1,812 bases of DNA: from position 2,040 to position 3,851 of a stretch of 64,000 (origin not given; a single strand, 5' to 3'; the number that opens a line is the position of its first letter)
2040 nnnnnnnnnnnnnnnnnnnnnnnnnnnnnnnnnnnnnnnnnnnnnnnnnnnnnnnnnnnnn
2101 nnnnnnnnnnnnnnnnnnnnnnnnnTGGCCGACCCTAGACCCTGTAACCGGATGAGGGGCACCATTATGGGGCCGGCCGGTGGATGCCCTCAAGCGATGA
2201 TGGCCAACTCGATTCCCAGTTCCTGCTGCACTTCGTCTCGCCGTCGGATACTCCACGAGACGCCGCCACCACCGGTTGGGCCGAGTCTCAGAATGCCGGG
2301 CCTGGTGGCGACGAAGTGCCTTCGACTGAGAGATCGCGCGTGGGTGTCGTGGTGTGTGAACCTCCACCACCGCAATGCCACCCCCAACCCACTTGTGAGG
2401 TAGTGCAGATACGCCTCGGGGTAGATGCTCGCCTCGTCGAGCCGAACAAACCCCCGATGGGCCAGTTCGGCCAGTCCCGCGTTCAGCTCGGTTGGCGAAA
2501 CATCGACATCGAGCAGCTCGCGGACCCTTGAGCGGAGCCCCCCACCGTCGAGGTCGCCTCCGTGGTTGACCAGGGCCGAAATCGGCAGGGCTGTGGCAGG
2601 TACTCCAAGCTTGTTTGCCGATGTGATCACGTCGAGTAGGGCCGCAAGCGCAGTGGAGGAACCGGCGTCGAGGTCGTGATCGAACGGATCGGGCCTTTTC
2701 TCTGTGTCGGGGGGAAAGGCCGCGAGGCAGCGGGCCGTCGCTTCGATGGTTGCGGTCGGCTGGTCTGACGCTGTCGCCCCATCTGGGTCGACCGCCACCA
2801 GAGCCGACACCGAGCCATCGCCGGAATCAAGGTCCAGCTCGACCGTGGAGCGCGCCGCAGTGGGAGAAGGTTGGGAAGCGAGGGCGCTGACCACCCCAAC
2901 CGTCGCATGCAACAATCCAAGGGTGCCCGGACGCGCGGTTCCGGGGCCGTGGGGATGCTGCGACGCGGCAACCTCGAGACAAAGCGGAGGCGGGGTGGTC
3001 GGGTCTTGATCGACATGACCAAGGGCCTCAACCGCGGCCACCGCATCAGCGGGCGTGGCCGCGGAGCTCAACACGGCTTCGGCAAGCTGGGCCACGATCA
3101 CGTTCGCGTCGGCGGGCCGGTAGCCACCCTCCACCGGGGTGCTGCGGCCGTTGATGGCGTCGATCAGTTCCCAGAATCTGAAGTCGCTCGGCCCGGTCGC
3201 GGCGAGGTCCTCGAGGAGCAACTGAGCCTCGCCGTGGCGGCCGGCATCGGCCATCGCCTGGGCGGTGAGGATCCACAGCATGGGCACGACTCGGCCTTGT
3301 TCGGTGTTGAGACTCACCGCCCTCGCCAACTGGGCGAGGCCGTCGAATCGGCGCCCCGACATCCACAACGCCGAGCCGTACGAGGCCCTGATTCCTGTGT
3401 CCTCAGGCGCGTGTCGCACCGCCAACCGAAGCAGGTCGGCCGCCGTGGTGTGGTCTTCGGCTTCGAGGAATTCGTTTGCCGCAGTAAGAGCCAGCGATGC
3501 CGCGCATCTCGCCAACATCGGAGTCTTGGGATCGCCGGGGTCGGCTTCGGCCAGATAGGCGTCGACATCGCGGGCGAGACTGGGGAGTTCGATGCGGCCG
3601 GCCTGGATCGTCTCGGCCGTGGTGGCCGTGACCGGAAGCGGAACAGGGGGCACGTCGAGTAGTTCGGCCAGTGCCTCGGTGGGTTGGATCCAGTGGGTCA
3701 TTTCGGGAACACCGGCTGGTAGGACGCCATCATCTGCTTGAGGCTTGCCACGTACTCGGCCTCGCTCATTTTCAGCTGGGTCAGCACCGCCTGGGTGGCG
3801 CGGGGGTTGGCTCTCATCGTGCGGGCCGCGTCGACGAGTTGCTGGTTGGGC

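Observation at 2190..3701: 503-aa TPR-like cytoplasmic protein translationally coupled (ATGA) to the giant gene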

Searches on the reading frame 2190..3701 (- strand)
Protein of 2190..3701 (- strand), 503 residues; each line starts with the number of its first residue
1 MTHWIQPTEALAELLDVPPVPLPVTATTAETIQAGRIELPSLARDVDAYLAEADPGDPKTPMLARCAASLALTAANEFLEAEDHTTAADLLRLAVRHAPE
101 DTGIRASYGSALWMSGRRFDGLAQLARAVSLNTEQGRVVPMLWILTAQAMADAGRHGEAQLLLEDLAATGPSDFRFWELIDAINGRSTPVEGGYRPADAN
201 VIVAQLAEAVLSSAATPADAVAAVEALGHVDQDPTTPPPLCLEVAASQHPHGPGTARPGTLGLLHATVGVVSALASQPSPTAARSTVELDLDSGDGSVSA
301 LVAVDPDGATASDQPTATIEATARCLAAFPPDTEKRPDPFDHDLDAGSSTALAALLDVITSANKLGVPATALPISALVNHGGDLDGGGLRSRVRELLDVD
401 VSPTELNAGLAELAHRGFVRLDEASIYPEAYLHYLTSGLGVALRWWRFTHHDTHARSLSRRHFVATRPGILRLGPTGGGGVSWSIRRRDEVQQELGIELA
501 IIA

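Call 6: search_protein_families(library=pfam, proteins=[window:2190-3701:-], max_evalue=1)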
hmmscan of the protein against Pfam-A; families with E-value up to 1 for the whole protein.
window:2190-3701:- (503 aa): 3 families
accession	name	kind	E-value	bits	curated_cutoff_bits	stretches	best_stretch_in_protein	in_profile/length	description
PF13428.12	TPR_14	-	4.9e-07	30.3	23.5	2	141-178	2-39/44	Tetratricopeptide repeat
PF14559.12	TPR_19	-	0.0015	19.2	25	2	79-129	2-52/68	Tetratricopeptide repeat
PF23914.1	TPR_CcmH_CycH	-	0.12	12.7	42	0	81-119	63-101/158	Cytochrome c-type biogenesis protein H TPR domain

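Call 7: search_protein_families(library=ncbifam, proteins=[window:2190-3701:-], max_evalue=1)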
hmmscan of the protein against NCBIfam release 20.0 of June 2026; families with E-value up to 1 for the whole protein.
window:2190-3701:- (503 aa): 4 families
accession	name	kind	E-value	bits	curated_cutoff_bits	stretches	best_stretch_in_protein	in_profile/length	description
NF052415.1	T3SS_chap_SctY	equivalog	0.00021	21.8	70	1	75-164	13-101/106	type III secretion apparatus assembly chaperone SctY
NF040959.1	MamA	equivalog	0.0039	16.7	200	1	75-139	112-176/204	magnetosome protein MamA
NF007302.0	PRK09782.1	equivalog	0.0056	14.7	1223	1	68-128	612-672/990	phage receptor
TIGR02917.1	PEP_TPR_lipo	equivalog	0.0095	13.8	312.2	1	74-142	369-437/899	XrtA/PEP-CTERM system TPR-repeat protein PrsT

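Call 8: find_homologous_proteins(query=window:2193-3701:-, max_evalue=0.001)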
Query window:2193-3701:- (503 aa): 9 proteins with E <= 0.001 among 8000 candidates.
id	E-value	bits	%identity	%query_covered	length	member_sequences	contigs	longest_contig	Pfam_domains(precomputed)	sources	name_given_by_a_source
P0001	0.0e+0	1099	100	100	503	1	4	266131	PF13428.13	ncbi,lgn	-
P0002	2.0e-230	784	72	100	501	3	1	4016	PF13428.13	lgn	-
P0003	2.0e-179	616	59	100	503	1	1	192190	-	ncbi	-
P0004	2.3e-177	609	58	100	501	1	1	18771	-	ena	-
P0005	5.8e-169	581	59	100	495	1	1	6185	PF13428.13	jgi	jgi:tetratricopeptide (TPR) repeat protein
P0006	6.2e-156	538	54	100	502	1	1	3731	PF13428.13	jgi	-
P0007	4.6e-153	529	54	100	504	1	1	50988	-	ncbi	-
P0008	3.3e-151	523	53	100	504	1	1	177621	PF13428.13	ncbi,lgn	-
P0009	1.1e-148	514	54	100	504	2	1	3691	PF13428.13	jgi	-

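Call 9: search_solved_structures(query=window:2193-3701:-, max_evalue=1)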
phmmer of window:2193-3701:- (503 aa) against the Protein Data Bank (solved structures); distinct sequences matched with E-value up to 1: 0.

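Call 10: find_encoding_contigs(protein=P0003, flank=10000, max_places=3)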
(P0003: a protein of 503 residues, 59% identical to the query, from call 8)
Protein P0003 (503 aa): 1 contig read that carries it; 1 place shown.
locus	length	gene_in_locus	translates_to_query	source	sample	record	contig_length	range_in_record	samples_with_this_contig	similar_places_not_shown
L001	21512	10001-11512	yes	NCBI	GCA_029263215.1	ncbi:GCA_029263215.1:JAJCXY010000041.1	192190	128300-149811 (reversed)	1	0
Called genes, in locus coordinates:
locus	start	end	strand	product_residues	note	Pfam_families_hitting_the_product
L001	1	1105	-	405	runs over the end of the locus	PF00067:p450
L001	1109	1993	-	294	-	PF04227:Indigoidine_A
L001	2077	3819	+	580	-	PF00501:AMP-binding, PF13193:AMP-binding_C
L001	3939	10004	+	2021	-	-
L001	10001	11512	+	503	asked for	-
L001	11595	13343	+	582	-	PF00664:ABC_membrane, PF00005:ABC_tran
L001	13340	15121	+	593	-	PF00664:ABC_membrane, PF00005:ABC_tran, PF13304:AAA_21 (faint)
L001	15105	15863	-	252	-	PF00795:CN_hydrolase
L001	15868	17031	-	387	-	PF00155:Aminotran_1_2, PF00266:Aminotran_5 (weak), PF01212:Beta_elim_lyase (weak), PF01041:DegT_DnrJ_EryC1 (weak), PF01053:Cys_Met_Meta_PP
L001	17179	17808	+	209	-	-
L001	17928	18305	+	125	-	PF00498:FHA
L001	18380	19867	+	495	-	PF16697:Yop-YscD_cpl (weak), PF00498:FHA, PF16697:Yop-YscD_cpl (weak), PF00498:FHA, PF13365:Trypsin_2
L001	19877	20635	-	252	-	PF00498:FHA, PF00486:Trans_reg_C (weak)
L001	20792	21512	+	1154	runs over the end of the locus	-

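Call 11: find_encoding_contigs(protein=P0008, flank=10000, max_places=3)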
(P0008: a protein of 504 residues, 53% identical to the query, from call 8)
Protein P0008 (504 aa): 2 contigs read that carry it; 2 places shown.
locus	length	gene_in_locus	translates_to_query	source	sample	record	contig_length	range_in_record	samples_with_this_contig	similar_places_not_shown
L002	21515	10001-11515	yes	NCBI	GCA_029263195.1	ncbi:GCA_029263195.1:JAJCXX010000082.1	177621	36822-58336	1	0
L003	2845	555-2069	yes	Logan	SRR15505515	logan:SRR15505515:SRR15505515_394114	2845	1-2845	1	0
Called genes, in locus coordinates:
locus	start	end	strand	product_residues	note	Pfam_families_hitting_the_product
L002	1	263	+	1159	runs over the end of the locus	PF00211:Guanylate_cyc, PF13240:Zn_Ribbon_1 (weak), PF13248:Zn_ribbon_3 (weak), PF13191:AAA_16, PF13424:TPR_12 (weak)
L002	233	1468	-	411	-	PF01266:DAO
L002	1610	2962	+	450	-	PF04055:Radical_SAM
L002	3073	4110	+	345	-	-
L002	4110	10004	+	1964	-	-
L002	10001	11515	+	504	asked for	PF13428:TPR_14 (faint)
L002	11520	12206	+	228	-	PF09365:DUF2461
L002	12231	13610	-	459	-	-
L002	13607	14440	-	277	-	-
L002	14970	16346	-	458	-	PF01212:Beta_elim_lyase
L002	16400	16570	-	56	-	-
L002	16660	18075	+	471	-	PF02805:Ada_Zn_binding, PF00165:HTH_AraC (faint), PF12833:HTH_18, PF06029:AlkA_N, PF00730:HhH-GPD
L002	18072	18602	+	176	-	PF02870:Methyltransf_1N, PF01035:DNA_binding_1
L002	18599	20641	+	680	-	PF04879:Molybdop_Fe4S4, PF00384:Molybdopterin, PF01568:Molydop_binding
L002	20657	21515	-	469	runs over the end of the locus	PF03060:NMO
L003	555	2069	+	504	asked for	PF13428:TPR_14 (faint)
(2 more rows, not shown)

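Call 12: find_encoding_contigs(protein=P0007, flank=10000, max_places=3)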
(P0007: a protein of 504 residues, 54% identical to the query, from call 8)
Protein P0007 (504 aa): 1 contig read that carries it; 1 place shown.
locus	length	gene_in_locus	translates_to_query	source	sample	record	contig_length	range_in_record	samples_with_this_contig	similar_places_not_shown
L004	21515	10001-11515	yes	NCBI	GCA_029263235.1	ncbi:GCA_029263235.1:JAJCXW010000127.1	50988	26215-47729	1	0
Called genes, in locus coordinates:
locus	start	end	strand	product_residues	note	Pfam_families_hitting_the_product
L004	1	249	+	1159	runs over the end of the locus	PF00211:Guanylate_cyc, PF13240:Zn_Ribbon_1 (weak), PF13191:AAA_16, PF13424:TPR_12 (weak)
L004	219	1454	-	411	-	PF01266:DAO, PF07992:Pyr_redox_2 (faint)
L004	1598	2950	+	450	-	PF02310:B12-binding (weak), PF04055:Radical_SAM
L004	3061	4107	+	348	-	PF10708:DUF2510, PF00395:SLH (weak)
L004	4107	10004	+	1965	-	-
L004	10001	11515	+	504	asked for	-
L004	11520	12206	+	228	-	PF09365:DUF2461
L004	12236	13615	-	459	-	-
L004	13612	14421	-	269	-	-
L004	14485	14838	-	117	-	-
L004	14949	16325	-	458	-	PF01212:Beta_elim_lyase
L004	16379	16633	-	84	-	-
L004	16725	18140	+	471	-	PF02805:Ada_Zn_binding, PF00165:HTH_AraC (faint), PF12833:HTH_18, PF06029:AlkA_N, PF00730:HhH-GPD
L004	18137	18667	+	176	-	PF02870:Methyltransf_1N, PF01035:DNA_binding_1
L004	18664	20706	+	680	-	PF04879:Molybdop_Fe4S4, PF00384:Molybdopterin, PF01568:Molydop_binding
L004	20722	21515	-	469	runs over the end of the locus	PF03060:NMO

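Call 14: find_encoding_contigs(protein=P0004, flank=10000, max_places=3)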
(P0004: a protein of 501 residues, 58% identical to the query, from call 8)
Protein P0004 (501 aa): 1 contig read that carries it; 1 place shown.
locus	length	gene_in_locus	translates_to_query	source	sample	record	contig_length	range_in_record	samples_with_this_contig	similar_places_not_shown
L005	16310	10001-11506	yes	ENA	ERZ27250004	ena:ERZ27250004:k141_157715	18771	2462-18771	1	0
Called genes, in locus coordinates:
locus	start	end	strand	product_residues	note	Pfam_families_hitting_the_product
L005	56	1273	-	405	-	PF00067:p450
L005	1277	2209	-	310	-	PF04227:Indigoidine_A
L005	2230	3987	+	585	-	PF00501:AMP-binding, PF13193:AMP-binding_C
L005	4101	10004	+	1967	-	-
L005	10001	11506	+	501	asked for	-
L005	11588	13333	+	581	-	PF00664:ABC_membrane, PF00005:ABC_tran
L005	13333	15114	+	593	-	PF00664:ABC_membrane, PF00005:ABC_tran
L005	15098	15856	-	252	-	PF00795:CN_hydrolase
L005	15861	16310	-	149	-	?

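Call 15: find_encoding_contigs(protein=P0001, flank=10000, max_places=4)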
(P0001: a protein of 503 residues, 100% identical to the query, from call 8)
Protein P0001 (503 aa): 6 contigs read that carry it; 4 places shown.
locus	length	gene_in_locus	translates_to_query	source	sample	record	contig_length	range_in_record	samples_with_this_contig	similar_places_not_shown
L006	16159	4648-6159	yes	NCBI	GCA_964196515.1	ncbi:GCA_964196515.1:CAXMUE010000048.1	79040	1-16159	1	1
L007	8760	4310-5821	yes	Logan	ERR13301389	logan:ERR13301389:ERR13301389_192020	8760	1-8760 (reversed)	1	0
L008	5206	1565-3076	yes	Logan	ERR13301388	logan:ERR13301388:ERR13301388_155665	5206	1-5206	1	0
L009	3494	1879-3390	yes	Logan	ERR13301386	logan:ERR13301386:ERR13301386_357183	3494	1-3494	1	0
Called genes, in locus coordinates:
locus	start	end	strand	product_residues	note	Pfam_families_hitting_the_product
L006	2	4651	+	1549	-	?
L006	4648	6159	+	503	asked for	PF13428:TPR_14 (faint)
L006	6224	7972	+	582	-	PF00664:ABC_membrane, PF00005:ABC_tran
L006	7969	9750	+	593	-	PF00664:ABC_membrane, PF00005:ABC_tran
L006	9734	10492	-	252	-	PF00795:CN_hydrolase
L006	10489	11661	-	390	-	PF00155:Aminotran_1_2, PF00266:Aminotran_5 (weak), PF01053:Cys_Met_Meta_PP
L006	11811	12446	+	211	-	-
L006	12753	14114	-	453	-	PF00672:HAMP, PF00512:HisKA, PF02518:HATPase_c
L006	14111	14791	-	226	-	PF00072:Response_reg, PF00486:Trans_reg_C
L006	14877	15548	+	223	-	PF03006:HlyIII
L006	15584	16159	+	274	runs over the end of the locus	PF01975:SurE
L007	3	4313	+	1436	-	?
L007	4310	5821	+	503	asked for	PF13428:TPR_14 (faint)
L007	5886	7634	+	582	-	PF00664:ABC_membrane, PF00005:ABC_tran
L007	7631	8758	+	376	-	?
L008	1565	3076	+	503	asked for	PF13428:TPR_14 (faint)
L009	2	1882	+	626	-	?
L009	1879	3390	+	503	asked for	PF13428:TPR_14 (faint)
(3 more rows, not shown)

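Call 21: find_related_loci(query=A1, collection=genome_contigs, flank=10000)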
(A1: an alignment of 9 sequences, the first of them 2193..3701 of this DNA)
Query A1 (503 aa) in genome_contigs; peptide patterns used: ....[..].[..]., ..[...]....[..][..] (x = any residue, [..] = any of these).
272 stretches matched a pattern; 5 encode a relative of the query (tblastn E <= 1e-3); 5 distinct loci.
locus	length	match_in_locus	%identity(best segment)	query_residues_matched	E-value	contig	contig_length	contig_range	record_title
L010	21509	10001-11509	59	1-503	4e-164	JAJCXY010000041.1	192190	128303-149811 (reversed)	MAG: Acidimicrobiales bacterium isolate OFTM10 OFTM10_40, whole genome shotgun sequence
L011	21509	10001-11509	54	1-503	2e-148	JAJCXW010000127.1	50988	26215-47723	MAG: Acidimicrobiales bacterium isolate OFTM81 OFTM81_126, whole genome shotgun sequence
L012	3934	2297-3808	53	1-503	2e-150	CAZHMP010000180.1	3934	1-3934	MAG TPA_asm: uncultured Acidimicrobiales bacterium isolate binchicken_co275_150 genome assembly, contig: NODE_47423_leng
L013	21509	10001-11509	53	1-503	1e-145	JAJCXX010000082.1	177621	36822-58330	MAG: Acidimicrobiales bacterium isolate OFTM89 OFTM89_81, whole genome shotgun sequence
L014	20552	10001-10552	45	1-184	2e-42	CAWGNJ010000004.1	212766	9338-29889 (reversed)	MAG: uncultured Actinomycetota bacterium isolate MFD03804.bin.3.76 genome assembly, contig: contig_57000, whole genome s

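Call 29: predict_structure(alignment_id=A1)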
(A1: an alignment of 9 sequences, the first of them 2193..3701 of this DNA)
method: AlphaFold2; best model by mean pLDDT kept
length: 503 residues; sequences in the alignment: 9
mean_pLDDT: 77.3   pTM: 0.66
mean pLDDT of the five models: 77.3, 76.1, 75.7, 73.5, 59.9
residues with pLDDT >= 90: 107; 70-90: 255; 50-70: 92; < 50: 49
segments of 3 or more residues with pLDDT < 50: 170-194, 247-264
pLDDT, mean of each block of 10 residues (from residue 1): 73 65 87 83 90 83 85 83 89 91 82 84 84 71 65 57 57 44 38 55 88 81 86 70 60 29 48 62 85 85 68 75 92 72 90 93 85 91 79 85 93 94 93 85 89 72 91 82 89 85 75
secondary structure, 60 per line:
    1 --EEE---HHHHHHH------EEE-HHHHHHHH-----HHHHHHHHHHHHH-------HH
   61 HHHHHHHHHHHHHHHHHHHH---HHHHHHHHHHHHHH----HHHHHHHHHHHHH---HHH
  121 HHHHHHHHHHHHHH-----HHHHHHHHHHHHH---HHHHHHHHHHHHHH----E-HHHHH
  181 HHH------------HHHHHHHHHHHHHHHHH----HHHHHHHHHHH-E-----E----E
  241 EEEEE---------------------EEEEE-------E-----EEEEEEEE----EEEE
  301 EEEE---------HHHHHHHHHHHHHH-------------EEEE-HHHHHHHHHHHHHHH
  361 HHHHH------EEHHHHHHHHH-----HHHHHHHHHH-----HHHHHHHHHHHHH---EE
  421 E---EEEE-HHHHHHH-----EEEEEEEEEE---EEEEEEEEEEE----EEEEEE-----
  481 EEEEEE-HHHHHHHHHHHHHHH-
elements in order: E3-5 H9-15 E22-24 H26-33 H39-51 H59-80 H84-97 H102-114 H118-134 H140-152 H156-169 H176-183 H196-212 H217-227 E240-245 E267-271 E285-292 E297-304 H314-327 E341-344 H346-365 H374-382 H388-397 H403-415 E419-421 E425-428 H430-436 E442-451 E455-465 E470-475 E481-486 H488-502

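Call 35: search_protein_families(library=pfam, proteins=[L014:10001-11029:+, L002:3073-4107:+], max_evalue=1)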
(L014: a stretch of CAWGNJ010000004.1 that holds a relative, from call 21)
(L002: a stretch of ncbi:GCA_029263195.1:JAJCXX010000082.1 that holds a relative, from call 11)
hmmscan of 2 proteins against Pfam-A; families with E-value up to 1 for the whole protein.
L014:10001-11029:+ (343 aa): 21 families
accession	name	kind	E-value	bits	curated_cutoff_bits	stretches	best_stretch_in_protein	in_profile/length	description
PF12773.13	DZR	-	3.5e-09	37.1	27.3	1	200-243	1-45/45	Double zinc ribbon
PF13240.11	Zn_Ribbon_1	-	1e-08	35.1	25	2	225-246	2-23/23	zinc-ribbon domain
PF14559.12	TPR_19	-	1.9e-07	31.8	25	2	147-180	32-65/68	Tetratricopeptide repeat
PF17032.10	Zn_ribbon_15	-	4.3e-07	31.1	28.9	2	195-218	50-73/73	zinc-ribbon family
PF13428.12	TPR_14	-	2.4e-06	28.1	23.5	2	140-177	1-38/44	Tetratricopeptide repeat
PF13248.11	Zn_ribbon_3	-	9.8e-06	25.3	27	2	224-245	4-25/26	zinc-ribbon domain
PF13432.12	TPR_16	-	0.00013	22.7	32.7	2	127-174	18-65/65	Tetratricopeptide repeat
PF18912.6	DZR_2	-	0.00032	20.9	27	2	222-248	21-48/56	Double zinc ribbon domain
PF07719.23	TPR_2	-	0.00036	20.9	27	0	142-167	3-28/34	Tetratricopeptide repeat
PF24460.1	DUF7575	-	0.00038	20.2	28.5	2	222-247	3-28/28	Domain of unknown function (DUF7575)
PF14561.12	TPR_20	-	0.0016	19.1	25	1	85-130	5-50/90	Tetratricopeptide repeat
PF13374.12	TPR_10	-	0.0068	16.8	27.5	1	148-165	10-27/42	Tetratricopeptide repeat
PF06347.19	SH3_4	-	0.0093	16.2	24.1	1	296-338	13-54/56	Bacterial SH3 domain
PF08239.17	SH3_3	-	0.024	15.3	27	1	300-337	15-52/54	Bacterial SH3 domain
PF13176.12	TPR_7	-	0.1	13.2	27.9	0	148-171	7-30/36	Tetratricopeptide repeat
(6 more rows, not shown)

L002:3073-4107:+ (345 aa): 3 families
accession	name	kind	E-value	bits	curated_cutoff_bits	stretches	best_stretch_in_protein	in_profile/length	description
PF00395.25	SLH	-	7.2e-20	71.1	20.8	3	228-269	2-43/44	S-layer homology domain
PF10708.14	DUF2510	-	3.1e-11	43.3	24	1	8-39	1-33/35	Protein of unknown function (DUF2510)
PF21827.1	New_glue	-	0.39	10.9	31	1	88-150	13-58/94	New glue protein family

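Call 36: search_protein_families(library=padloc, proteins=[window:2193-3701:-], max_evalue=1)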
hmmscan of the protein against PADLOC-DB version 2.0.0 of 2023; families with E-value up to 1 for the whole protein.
window:2193-3701:- (503 aa): 0 families

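Call 38: search_protein_representatives(alignment_id=A1)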
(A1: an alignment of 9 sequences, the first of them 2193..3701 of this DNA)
Query: 9 sequences, 504 profile positions. Proteins with E-value up to 0.001 (for the whole library): 69; up to 1e-10: 17; up to 1e-30: 3. The best 69 are listed.
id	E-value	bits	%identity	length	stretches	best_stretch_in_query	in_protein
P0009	7.9e-245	829.7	-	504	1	1-503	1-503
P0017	1.6e-49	185.4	-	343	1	1-189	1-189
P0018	1.1e-48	182.7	-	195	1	1-187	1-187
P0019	6.3e-24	101.0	-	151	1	42-185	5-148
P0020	2.2e-23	99.2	-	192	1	3-184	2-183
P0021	1.9e-22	96.2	-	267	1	5-217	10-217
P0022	5.6e-18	81.4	-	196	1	16-182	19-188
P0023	6.9e-15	71.2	-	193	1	16-187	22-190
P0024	1.2e-13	67.1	-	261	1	12-196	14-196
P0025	2.9e-13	65.8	-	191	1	11-185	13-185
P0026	3.1e-12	62.4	-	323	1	339-503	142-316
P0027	3.3e-12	62.3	-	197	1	1-173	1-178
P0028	1.8e-11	59.9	-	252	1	4-171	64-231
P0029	3.5e-11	58.9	-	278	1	13-189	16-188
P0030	4.1e-11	58.7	-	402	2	9-173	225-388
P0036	5.1e-10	55.1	-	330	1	340-502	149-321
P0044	1.3e-08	50.5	-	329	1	339-502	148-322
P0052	3.3e-07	45.8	-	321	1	281-501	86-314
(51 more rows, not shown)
